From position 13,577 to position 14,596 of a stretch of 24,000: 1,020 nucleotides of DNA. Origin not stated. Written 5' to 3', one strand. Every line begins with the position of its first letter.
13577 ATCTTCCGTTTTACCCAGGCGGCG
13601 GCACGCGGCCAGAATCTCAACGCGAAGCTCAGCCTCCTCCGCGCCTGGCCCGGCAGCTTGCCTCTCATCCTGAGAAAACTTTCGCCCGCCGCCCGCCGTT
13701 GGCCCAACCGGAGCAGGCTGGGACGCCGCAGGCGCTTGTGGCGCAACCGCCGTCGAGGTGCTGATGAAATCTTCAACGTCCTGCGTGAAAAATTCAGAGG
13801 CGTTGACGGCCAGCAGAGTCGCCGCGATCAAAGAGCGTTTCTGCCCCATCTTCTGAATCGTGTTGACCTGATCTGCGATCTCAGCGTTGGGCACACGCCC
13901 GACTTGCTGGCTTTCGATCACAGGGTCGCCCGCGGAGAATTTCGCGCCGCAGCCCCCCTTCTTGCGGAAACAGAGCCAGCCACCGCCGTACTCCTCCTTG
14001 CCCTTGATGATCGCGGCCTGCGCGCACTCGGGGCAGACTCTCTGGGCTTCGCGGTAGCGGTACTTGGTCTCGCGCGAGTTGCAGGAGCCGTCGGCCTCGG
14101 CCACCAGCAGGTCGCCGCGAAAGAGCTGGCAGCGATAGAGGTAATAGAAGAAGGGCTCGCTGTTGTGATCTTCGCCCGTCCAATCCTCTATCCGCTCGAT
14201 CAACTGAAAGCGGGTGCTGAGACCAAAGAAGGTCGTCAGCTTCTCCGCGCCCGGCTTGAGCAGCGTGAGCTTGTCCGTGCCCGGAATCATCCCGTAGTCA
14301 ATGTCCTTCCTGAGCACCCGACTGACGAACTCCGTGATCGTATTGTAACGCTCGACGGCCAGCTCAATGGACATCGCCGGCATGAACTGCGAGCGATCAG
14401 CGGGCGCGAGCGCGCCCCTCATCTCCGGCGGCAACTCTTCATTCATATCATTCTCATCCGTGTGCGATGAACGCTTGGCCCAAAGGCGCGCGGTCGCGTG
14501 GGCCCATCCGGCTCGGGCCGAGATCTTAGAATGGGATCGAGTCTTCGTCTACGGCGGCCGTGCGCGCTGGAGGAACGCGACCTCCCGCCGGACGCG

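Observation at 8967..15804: Eight-gene single-strand operon with a helicase, four nucleases, an annealing-protein candidate and SSB: an undescribed DNA-processing system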

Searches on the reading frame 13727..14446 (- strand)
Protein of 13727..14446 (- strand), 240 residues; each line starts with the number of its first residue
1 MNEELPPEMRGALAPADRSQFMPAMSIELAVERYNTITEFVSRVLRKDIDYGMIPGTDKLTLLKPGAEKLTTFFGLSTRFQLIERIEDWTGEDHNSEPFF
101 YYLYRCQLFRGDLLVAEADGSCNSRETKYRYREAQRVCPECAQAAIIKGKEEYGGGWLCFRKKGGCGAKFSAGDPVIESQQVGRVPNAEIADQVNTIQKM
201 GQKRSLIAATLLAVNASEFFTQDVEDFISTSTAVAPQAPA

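Call 35: predict_structure(alignment_id=A3)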
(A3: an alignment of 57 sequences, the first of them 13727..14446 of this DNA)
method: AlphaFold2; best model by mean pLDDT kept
length: 240 residues; sequences in the alignment: 57
mean_pLDDT: 87.7   pTM: 0.75
mean pLDDT of the five models: 87.7, 87.3, 86.3, 86.2, 84.8
residues with pLDDT >= 90: 175; 70-90: 24; 50-70: 27; < 50: 14
segments of 3 or more residues with pLDDT < 50: 226-234
pLDDT, mean of each block of 10 residues (from residue 1): 52 55 80 93 96 92 97 97 97 94 98 96 94 94 96 92 96 95 90 94 98 94 59 56
secondary structure, 60 per line:
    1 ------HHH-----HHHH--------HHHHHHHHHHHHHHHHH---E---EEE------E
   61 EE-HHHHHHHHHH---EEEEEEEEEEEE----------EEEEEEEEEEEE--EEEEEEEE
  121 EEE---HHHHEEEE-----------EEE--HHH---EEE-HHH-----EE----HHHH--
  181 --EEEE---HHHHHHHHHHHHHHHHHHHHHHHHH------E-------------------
elements in order: H15-18 H27-43 E51-53 E60-62 H64-73 E77-88 E99-110 E113-123 H127-130 E131-134 E146-148 E157-159 H175-178 E183-186 H190-214

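Call 38: fold_search(model_id=the predicted structure, library=pdb)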
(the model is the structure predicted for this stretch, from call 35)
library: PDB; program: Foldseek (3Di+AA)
matches with E <= 10: 770; with E <= 0.001: 0
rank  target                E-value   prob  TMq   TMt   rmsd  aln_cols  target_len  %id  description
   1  8rjw_F                1.6e-02  0.95  0.25  0.34   5.5        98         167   11  Human RAD52 open ring - ssDNA complex (released 2024-04-24)
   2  8rjw_D                1.7e-02  0.75  0.22  0.27   6.2        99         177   11  Human RAD52 open ring - ssDNA complex (released 2024-04-24)
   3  8rjw_G                2.4e-02  0.75  0.22  0.33   6.0        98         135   12  Human RAD52 open ring - ssDNA complex (released 2024-04-24)
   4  8rjw_E                2.7e-02  0.72  0.22  0.29   6.0       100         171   12  Human RAD52 open ring - ssDNA complex (released 2024-04-24)
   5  4kgh_B                4.2e-02  0.10  0.12  0.14  19.6       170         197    9  Crystal Structure of human splunc1 lacking the secretion signal sequence (released 2013-09-25)
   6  5i7k_B                5.3e-02  0.08  0.12  0.13  19.1       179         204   12  Crystal Structure of Human SPLUNC1 Dolphin Mutant D1 (G58A, S61A, G62E, G63D, G66D, I67T) (released 2016-05-18)
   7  5i7k_A                6.0e-02  0.08  0.12  0.14  23.3       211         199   11  Crystal Structure of Human SPLUNC1 Dolphin Mutant D1 (G58A, S61A, G62E, G63D, G66D, I67T) (released 2016-05-18)
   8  5xyi_C                6.3e-02  0.18  0.19  0.21  20.5       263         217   11  Small subunit of Trichomonas vaginalis ribosome (released 2017-08-30)
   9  5t7v_SD               7.1e-02  0.15  0.15  0.22  20.6       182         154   12  Methicillin Resistant, Linezolid resistant Staphylococcus aureus 70S ribosome (delta S145 uL3) (released 2017-05-31)
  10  9e71_BF               8.1e-02  0.14  0.19  0.22  18.9       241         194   12  Cryo-EM structure of the Pyrobaculum calidifontis 70S ribosome (released 2024-11-20)
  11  5i7j_B                8.1e-02  0.09  0.14  0.16  24.6       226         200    9  Crystal Structure of Human SPLUNC1 Disulfide Mutant M3 (I76C, V214C) (released 2016-05-18)
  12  5mrc_EE               8.5e-02  0.12  0.15  0.14  19.5       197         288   12  Structure of the yeast mitochondrial ribosome - Class A (released 2017-02-15)
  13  4hrv_B                1.1e-01  0.90  0.17  0.27   5.5        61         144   13  Crystal Structure of Lipoprotein GNA1162 from Neisseria meningitidis (released 2013-04-24)
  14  6fyx_C                1.2e-01  0.15  0.18  0.19  22.5       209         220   11  Structure of a partial yeast 48S preinitiation complex with eIF5 N-terminal domain (model C1) (released 2018-12-05)
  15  4kgo_A                1.3e-01  0.13  0.16  0.20  18.0       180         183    8  Crystal Structure of double Leucine to Methionine mutant human splunc1 lacking the secretion signal sequence (released 2013-09-25)
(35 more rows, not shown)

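Call 40: fold_search(model_id=the predicted structure, library=viral)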
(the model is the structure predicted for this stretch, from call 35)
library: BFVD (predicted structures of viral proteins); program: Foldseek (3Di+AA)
matches with E <= 10: 923; with E <= 0.001: 8
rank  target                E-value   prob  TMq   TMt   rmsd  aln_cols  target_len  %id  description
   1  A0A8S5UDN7            4.0e-14  1.00  0.57  0.53   5.6       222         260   24  RecT family protein [Siphoviridae sp. ctkhg5]
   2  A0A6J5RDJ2            2.9e-08  1.00  0.41  0.33  15.7       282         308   17  Uncharacterized protein [uncultured Caudovirales phage]
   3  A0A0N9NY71            8.2e-06  1.00  0.43  0.48   8.8       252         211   14  (no name in the UniProt tables at hand)
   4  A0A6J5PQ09            1.7e-05  1.00  0.45  0.44  10.8       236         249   14  Uncharacterized protein [uncultured Caudovirales phage]
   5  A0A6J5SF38            2.1e-05  1.00  0.41  0.36  16.0       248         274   12  Uncharacterized protein [uncultured Caudovirales phage]
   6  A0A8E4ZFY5            4.7e-05  1.00  0.37  0.37  13.2       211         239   13  Uncharacterized protein [Tenacibaculum phage Gundel_1]
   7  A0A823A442            2.8e-04  1.00  0.35  0.51  16.1       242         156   11  (no name in the UniProt tables at hand)
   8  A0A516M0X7            3.6e-04  1.00  0.37  0.42  11.1       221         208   14  (no name in the UniProt tables at hand)
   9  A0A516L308            1.1e-03  1.00  0.33  0.30   8.9       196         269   10  (no name in the UniProt tables at hand)
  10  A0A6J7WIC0            1.2e-03  1.00  0.42  0.45   6.7       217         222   10  Uncharacterized protein [uncultured Caudovirales phage]
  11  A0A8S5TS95            1.3e-03  1.00  0.32  0.35   8.3       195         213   16  DNA repair protein [Siphoviridae sp. cttG313]
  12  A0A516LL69            2.0e-03  1.00  0.30  0.30   9.5       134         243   13  (no name in the UniProt tables at hand)
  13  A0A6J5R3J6            2.3e-03  1.00  0.32  0.35  10.2       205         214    7  Uncharacterized protein [uncultured Caudovirales phage]
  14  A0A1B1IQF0            2.5e-03  1.00  0.35  0.28  15.1       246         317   12  (no name in the UniProt tables at hand)
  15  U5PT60                4.0e-03  0.60  0.24  0.24  20.8       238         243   14  Uncharacterized protein [Clavibacter phage CN1A]
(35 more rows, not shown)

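Call 71: search_dna_similar(query=window:13727-14446:-, collection=phages, mode=protein, max_rows=25)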
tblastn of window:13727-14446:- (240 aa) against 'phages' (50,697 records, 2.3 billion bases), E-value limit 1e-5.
Records with a match: 15; places in all: 15; records where one place covers at least 80% of the query: 10.
Best place of each record, by identity: <60% 15.
By first word of the organism name: Myxococcus 2; Pseudomonas 2; Eggerthella 2; Deep-sea 2; Geobacillus 2; Xanthomonas 1; Cylindrospermopsis 1; Acinetobacter 1; Lacticaseibacillus 1; Parageobacillus 1.
By host as written in the record: - 3; Pseudomonas fluorescens UFV 041 2; Eggerthella lenta DSM 15644 2; Geobacillus 2; Myxococcus xanthus DZ1 1; Myxococcus sp. 1; Xanthomonas campestris pv. campestris strain Ram 3-1 1; Cylindrospermopsis raciborskii KLL06 1; and 2 more.
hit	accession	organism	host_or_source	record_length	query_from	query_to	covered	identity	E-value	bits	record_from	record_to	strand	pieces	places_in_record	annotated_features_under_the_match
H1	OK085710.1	Myxococcus phage Mx4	Myxococcus xanthus DZ1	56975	27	227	84%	42.9%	4e-48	175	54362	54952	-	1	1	hypothetical protein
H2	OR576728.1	Myxococcus phage Mx4 ts27htf-1hrm-1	Myxococcus sp.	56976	27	227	84%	42.9%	4e-48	175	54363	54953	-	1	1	hypothetical protein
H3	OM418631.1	Pseudomonas phage UFJF_PfDIW6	Pseudomonas fluorescens UFV 041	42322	1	227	95%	31.0%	3e-15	80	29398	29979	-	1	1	hypothetical protein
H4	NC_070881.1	Pseudomonas phage UFJF_PfDIW6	Pseudomonas fluorescens UFV 041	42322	1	227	95%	31.0%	3e-15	80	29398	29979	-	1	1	hypothetical protein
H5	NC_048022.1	Eggerthella phage PMBT5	Eggerthella lenta DSM 15644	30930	33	239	86%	32.1%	9e-16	82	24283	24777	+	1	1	hypothetical protein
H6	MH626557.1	Eggerthella phage PMBT5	Eggerthella lenta DSM 15644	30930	33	239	86%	32.1%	9e-16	82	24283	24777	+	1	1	hypothetical protein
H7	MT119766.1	Xanthomonas phage PBR31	Xanthomonas campestris pv. campestris ...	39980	22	227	86%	32.2%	3e-15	80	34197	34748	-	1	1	hypothetical protein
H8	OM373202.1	Cylindrospermopsis phage Cr-LKS3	Cylindrospermopsis raciborskii KLL06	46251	11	227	90%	29.6%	5e-12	71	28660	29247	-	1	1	hypothetical protein (x2)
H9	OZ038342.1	Acinetobacter phage vB_AbaS_Silvergun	-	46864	20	227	87%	30.6%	2e-11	69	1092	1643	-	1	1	hypothetical protein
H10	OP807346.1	Lacticaseibacillus phage R9.1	Lacticaseibacillus casei LMG 23550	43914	35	227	80%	31.6%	4e-21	97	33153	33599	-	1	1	hypothetical protein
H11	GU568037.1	Deep-sea thermophilic phage D6E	-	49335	26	145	50%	31.7%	4e-17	86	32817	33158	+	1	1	hypothetical protein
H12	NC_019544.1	Deep-sea thermophilic phage D6E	-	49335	26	145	50%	31.7%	4e-17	86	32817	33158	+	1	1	hypothetical protein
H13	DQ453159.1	Geobacillus virus E2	Geobacillus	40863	26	145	50%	31.7%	8e-17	85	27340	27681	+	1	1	hypothetical protein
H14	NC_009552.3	Geobacillus virus E2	Geobacillus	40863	26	145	50%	31.7%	8e-17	85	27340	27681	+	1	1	hypothetical protein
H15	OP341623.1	Parageobacillus phage vB_PtoS_NIIg3.2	Parageobacillus toebii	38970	26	145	50%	31.7%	1e-16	84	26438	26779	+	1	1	hypothetical protein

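Call 73: get_annotated_region(hit=H1, flank=4000)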
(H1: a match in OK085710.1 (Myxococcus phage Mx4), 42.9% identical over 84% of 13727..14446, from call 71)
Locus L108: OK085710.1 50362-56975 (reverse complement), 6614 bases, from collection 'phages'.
description: Myxococcus phage Mx4, complete genome.
organism: Myxococcus phage Mx4 (NCBI taxid 2875690)
taxonomy: Viruses; Duplodnaviria; Heunggongvirae; Uroviricota; Caudoviricetes
host: Myxococcus xanthus DZ1; source: Farmyard manure; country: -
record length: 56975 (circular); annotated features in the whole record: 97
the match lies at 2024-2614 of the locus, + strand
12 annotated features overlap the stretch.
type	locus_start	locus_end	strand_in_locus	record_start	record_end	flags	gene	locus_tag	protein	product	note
CDS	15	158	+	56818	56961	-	-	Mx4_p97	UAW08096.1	hypothetical protein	rasttk_feature_creation_tool=/opt/patric- common/runtime/bin/phanotate version 1.5.0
CDS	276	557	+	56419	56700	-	-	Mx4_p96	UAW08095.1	hypothetical protein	rasttk_feature_creation_tool=/opt/patric- common/runtime/bin/phanotate version 1.5.0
CDS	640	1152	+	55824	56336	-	-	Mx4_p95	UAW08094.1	hypothetical protein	rasttk_feature_creation_tool=/opt/patric- common/runtime/bin/phanotate version 1.5.0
CDS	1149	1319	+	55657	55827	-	-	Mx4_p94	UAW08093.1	hypothetical protein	rasttk_feature_creation_tool=/opt/patric- common/runtime/bin/phanotate version 1.5.0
CDS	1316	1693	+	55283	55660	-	-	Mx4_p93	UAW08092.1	hypothetical protein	rasttk_feature_creation_tool=/opt/patric- common/runtime/bin/phanotate version 1.5.0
CDS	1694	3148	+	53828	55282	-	-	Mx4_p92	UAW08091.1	hypothetical protein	rasttk_feature_creation_tool=/opt/patric- common/runtime/bin/phanotate version 1.5.0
CDS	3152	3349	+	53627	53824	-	-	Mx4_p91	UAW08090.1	hypothetical protein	rasttk_feature_creation_tool=/opt/patric- common/runtime/bin/phanotate version 1.5.0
CDS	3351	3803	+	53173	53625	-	-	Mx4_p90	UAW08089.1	hypothetical protein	rasttk_feature_creation_tool=/opt/patric- common/runtime/bin/phanotate version 1.5.0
CDS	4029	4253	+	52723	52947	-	-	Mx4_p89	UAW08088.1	hypothetical protein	rasttk_feature_creation_tool=/opt/patric- common/runtime/bin/phanotate version 1.5.0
CDS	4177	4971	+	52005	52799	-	-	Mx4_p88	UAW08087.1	hypothetical protein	rasttk_feature_creation_tool=/opt/patric- common/runtime/bin/phanotate version 1.5.0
CDS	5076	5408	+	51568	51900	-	-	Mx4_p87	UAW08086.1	hypothetical protein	rasttk_feature_creation_tool=/opt/patric- common/runtime/bin/phanotate version 1.5.0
CDS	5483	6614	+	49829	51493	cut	-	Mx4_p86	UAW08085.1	hypothetical protein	rasttk_feature_creation_tool=/opt/patric- common/runtime/bin/phanotate version 1.5.0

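Call 75: get_annotated_region(hit=H10, flank=3500)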
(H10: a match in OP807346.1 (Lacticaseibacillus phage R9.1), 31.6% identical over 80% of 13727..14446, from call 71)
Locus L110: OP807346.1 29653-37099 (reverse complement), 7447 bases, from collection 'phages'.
description: Lacticaseibacillus phage R9.1, complete genome.
organism: Lacticaseibacillus phage R9.1 (NCBI taxid 3016943)
taxonomy: Viruses; Duplodnaviria; Heunggongvirae; Uroviricota; Caudoviricetes; Pleetrevirus
host: Lacticaseibacillus casei LMG 23550; source: -; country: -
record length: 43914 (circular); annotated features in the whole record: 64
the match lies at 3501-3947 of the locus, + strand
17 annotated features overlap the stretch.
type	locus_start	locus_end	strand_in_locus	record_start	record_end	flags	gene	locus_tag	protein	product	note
CDS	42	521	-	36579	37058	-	-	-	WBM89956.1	hypothetical protein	-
CDS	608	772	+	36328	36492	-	-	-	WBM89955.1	hypothetical protein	-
CDS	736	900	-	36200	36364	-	-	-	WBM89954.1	hypothetical protein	-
CDS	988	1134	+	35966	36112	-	-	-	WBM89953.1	hypothetical protein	-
CDS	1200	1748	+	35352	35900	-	-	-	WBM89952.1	hypothetical protein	-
CDS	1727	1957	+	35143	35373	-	-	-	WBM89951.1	hypothetical protein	-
CDS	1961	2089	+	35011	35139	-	-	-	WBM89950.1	hypothetical protein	-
CDS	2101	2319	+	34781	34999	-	-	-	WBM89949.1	hypothetical protein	-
CDS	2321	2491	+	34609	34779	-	-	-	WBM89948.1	hypothetical protein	-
CDS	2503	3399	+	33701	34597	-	-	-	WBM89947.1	hypothetical protein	-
CDS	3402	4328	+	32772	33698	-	-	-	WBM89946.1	hypothetical protein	-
CDS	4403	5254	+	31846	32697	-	-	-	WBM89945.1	hypothetical protein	-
CDS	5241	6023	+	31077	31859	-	-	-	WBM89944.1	hypothetical protein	-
CDS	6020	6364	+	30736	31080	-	-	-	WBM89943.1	hypothetical protein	-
CDS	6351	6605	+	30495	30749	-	-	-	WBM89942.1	hypothetical protein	-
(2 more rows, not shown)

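Call 76: get_annotated_region(hit=H14, flank=3500)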
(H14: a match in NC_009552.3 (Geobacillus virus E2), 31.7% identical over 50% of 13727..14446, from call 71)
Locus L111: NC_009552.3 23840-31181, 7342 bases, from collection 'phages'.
description: Geobacillus virus E2, complete genome.
organism: Geobacillus virus E2 (NCBI taxid 447909)
taxonomy: Viruses; Duplodnaviria; Heunggongvirae; Uroviricota; Caudoviricetes
host: Geobacillus; source: deep-sea hydrothermal field; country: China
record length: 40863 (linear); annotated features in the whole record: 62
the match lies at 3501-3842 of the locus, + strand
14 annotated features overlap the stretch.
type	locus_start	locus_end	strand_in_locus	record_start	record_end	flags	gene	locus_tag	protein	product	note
CDS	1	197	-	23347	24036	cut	-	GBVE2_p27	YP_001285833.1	transcriptional repressor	ORF27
CDS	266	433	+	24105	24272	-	-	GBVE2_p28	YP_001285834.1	hypothetical protein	ORF28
CDS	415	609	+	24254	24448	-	-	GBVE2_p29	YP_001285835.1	hypothetical protein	ORF29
CDS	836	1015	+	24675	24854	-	-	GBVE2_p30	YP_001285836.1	hypothetical protein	ORF30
CDS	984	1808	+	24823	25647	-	-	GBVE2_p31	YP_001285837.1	Rha-like transcriptional regulator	ORF31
CDS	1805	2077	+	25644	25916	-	-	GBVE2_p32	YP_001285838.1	antitoxin from a toxin-antitoxin system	ORF32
CDS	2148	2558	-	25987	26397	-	-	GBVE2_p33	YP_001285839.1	hypothetical protein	ORF33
CDS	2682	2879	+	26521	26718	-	-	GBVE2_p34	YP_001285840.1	hypothetical protein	ORF34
CDS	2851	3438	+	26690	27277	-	-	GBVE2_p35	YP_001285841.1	Mu Gam-like end protection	ORF35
CDS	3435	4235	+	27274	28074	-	-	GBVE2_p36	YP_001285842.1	hypothetical protein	ORF36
CDS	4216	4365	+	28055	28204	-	-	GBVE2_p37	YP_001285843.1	hypothetical protein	ORF37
CDS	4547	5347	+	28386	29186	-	-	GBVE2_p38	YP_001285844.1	hypothetical protein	ORF38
CDS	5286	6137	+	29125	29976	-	-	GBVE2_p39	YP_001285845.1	replisome organizer DnaA-like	ORF39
CDS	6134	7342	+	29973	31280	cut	-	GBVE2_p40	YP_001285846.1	DnaB-like replicative helicase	ORF40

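Call 77: get_annotated_region(hit=H4, flank=3500)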
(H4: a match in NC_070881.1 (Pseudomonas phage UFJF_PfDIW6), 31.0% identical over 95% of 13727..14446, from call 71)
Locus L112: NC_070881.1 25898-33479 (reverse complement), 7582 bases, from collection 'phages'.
description: Pseudomonas phage UFJF_PfDIW6, complete genome.
organism: Pseudomonas phage UFJF_PfDIW6 (NCBI taxid 2927622)
taxonomy: Viruses; Duplodnaviria; Heunggongvirae; Uroviricota; Caudoviricetes; Purivirus; Purivirus UFJFPfDIW6
host: Pseudomonas fluorescens UFV 041; source: dairy industry wastewater; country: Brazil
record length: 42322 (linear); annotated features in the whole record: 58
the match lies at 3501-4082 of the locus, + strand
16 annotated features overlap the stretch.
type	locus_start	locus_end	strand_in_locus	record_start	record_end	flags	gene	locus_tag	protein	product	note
CDS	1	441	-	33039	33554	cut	-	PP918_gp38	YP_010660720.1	hypothetical protein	-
CDS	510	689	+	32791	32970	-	-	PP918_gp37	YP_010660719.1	hypothetical protein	-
CDS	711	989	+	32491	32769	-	-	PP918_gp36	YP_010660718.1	hypothetical protein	-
CDS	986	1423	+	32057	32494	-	-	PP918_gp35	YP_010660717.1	hypothetical protein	-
CDS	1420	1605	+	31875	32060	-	-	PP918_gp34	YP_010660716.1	hypothetical protein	-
CDS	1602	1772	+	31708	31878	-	-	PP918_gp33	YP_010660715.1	hypothetical protein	-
CDS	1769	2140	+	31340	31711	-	-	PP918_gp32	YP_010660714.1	hypothetical protein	-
CDS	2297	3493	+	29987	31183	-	-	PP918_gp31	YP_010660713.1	TolA protein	-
CDS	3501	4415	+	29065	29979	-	-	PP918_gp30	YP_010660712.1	hypothetical protein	-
CDS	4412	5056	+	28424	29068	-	-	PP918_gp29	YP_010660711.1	exonuclease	-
CDS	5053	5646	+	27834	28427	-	-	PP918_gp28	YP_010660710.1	hypothetical protein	-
CDS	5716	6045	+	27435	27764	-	-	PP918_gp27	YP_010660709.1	hypothetical protein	-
CDS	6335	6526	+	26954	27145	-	-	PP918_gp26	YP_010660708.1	hypothetical protein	-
CDS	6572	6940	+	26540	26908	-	-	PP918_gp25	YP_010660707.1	hypothetical protein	-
CDS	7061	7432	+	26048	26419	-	-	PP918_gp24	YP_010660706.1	hypothetical protein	-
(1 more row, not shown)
